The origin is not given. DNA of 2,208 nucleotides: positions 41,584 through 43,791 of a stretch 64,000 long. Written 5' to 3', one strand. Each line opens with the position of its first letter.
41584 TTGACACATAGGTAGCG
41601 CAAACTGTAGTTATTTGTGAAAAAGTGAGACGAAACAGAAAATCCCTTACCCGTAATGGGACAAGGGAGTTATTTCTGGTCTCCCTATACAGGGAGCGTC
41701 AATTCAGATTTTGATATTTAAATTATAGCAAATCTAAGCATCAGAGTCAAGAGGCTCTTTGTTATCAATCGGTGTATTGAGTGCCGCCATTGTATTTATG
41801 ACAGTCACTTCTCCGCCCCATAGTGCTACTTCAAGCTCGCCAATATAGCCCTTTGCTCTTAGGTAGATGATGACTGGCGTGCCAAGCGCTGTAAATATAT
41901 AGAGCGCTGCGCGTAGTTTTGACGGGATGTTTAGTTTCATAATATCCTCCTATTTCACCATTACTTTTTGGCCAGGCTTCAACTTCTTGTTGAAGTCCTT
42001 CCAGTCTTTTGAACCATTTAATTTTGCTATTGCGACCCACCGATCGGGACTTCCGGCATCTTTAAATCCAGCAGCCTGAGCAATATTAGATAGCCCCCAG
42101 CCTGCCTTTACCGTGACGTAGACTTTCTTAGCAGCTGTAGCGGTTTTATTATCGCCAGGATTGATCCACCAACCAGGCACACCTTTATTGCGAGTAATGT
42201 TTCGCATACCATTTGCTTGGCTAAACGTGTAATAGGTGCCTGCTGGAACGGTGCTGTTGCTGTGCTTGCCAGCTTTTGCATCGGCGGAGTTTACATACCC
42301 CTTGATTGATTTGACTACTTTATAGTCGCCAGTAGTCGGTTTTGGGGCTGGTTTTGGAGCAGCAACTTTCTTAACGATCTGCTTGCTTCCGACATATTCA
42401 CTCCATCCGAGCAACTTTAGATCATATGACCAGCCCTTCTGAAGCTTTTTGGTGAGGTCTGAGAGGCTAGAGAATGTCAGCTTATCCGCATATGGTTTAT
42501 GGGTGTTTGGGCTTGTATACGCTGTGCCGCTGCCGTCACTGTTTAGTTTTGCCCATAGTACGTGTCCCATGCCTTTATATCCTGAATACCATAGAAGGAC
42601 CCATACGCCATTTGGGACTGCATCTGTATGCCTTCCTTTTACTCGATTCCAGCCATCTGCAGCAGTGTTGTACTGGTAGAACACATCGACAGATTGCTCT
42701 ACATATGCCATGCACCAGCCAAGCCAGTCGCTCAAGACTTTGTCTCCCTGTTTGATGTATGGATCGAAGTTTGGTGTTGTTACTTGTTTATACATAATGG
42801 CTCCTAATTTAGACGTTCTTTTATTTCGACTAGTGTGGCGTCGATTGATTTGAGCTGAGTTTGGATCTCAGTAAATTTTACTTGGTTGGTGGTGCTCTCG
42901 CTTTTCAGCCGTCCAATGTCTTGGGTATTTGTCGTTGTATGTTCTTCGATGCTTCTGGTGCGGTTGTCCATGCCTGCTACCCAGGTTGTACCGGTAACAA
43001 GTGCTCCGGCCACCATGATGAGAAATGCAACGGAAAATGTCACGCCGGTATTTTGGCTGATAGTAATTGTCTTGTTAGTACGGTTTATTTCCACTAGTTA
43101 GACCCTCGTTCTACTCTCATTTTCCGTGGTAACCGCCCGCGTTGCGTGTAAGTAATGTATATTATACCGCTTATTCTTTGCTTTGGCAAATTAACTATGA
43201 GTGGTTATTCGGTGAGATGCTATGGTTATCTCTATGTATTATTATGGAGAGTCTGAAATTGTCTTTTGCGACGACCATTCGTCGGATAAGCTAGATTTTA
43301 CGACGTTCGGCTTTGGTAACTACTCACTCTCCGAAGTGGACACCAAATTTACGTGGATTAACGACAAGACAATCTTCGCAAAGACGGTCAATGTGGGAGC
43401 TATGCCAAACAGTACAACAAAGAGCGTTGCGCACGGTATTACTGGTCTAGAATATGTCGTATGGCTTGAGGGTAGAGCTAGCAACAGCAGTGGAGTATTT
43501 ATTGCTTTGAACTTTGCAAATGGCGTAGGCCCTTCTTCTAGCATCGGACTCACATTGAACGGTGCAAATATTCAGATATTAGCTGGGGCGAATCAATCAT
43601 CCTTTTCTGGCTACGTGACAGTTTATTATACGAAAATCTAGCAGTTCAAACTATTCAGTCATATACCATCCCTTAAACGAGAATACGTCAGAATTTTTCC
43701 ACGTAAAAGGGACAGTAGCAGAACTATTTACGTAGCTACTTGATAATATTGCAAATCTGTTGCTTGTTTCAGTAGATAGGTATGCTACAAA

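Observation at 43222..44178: Invertible tail-fibre switch: 32-bp in-frame inverted repeats flank two alternative receptor-binding C-termini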

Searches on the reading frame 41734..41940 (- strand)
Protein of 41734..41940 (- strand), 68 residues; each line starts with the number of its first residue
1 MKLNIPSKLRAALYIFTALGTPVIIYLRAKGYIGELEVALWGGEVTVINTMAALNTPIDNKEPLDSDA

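Call 42: search_protein_families(library=pfam, proteins=[window:41734-41940:-], max_evalue=0.01)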
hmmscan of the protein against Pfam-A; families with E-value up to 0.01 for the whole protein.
window:41734-41940:- (68 aa): 0 families

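Call 94: search_protein_families(library=pfam, proteins=[window:41734-41940:-], max_evalue=0.5)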
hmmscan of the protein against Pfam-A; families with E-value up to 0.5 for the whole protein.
window:41734-41940:- (68 aa): 1 family
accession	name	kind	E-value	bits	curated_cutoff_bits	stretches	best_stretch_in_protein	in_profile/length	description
PF23809.1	Phage_holin_9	-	0.041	14.1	27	1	2-50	14-60/130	Bacteriophage holin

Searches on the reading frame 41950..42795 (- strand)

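Call 6: search_protein_families(library=pfam, proteins=[window:41950-42795:-], max_evalue=0.01)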
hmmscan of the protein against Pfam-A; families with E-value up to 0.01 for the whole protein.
window:41950-42795:- (281 aa): 0 families

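Call 7: search_protein_families(library=phrogs, proteins=[window:41950-42795:-], max_evalue=0.01)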
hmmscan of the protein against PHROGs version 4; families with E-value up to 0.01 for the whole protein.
window:41950-42795:- (281 aa): 1 family
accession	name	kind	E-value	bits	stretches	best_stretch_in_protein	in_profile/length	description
phrog_12298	-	moron, auxiliary metabolic gene and host takeover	2.2e-15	58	1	26-160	18-147/156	membrane associated protein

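Call 94: search_protein_families(library=pfam, proteins=[window:41950-42795:-], max_evalue=0.5)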
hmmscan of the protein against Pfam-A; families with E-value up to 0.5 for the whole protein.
window:41950-42795:- (281 aa): 1 family
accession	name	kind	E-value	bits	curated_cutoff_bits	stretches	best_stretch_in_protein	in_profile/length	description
PF20608.4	Phage_tube_C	-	0.18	12.6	24.1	0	172-203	44-75/82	Phage tail tube protein C-terminal domain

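Call 95: search_protein_families(library=ncbifam, proteins=[window:41950-42795:-], max_evalue=0.001)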
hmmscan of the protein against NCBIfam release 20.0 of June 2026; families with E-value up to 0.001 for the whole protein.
window:41950-42795:- (281 aa): 1 family
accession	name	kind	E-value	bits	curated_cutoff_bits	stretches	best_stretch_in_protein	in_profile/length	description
NF042931.1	SAG1386_EF1546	equivalog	0.00035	20.7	80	0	217-281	102-158/158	SAG1386/EF1546 family surface-associated protein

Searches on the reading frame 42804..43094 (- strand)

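Call 6: search_protein_families(library=pfam, proteins=[window:42804-43094:-], max_evalue=0.01)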
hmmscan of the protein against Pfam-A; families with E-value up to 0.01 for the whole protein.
window:42804-43094:- (96 aa): 1 family
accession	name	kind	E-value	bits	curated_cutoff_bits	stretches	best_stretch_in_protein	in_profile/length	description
PF13800.11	Sigma_reg_N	-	0.0024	18.6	26.3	1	8-76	8-76/91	Sigma factor regulator N-terminal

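Call 7: search_protein_families(library=phrogs, proteins=[window:42804-43094:-], max_evalue=0.01)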
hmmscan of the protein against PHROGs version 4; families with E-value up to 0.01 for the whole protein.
window:42804-43094:- (96 aa): 1 family
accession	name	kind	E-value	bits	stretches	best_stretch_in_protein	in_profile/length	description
phrog_33341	-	unknown function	0.0043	18.5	1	20-91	20-90/114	-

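Call 94: search_protein_families(library=pfam, proteins=[window:42804-43094:-], max_evalue=0.5)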
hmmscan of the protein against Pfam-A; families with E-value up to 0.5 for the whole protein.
window:42804-43094:- (96 aa): 3 families
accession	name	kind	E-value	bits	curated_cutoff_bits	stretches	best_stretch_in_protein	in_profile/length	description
PF13800.11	Sigma_reg_N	-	0.0024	18.6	26.3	1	8-76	8-76/91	Sigma factor regulator N-terminal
PF14282.11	FlxA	-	0.018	15.6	26.3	1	41-88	14-65/101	FlxA-like protein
PF23824.1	DUF7194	-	0.06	13.2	27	1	11-83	129-200/204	Family of unknown function (DUF7194)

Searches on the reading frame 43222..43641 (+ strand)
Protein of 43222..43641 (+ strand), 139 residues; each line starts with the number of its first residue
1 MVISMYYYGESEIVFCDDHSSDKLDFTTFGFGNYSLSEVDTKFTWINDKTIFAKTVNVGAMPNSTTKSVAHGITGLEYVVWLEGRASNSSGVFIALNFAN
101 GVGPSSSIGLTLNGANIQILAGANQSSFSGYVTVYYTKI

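Call 6: search_protein_families(library=pfam, proteins=[window:43222-43641:+], max_evalue=0.01)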
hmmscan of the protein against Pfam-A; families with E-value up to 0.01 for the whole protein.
window:43222-43641:+ (139 aa): 0 families

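Call 7: search_protein_families(library=phrogs, proteins=[window:43222-43641:+], max_evalue=0.01)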
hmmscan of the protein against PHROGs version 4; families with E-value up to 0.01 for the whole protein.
window:43222-43641:+ (139 aa): 0 families

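Call 57: search_dna_similar(query=window:43282-43638:+, collection=phages, mode=protein, max_evalue=0.001, max_rows=25)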
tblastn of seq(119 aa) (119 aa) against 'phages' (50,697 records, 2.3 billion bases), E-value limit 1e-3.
No match.
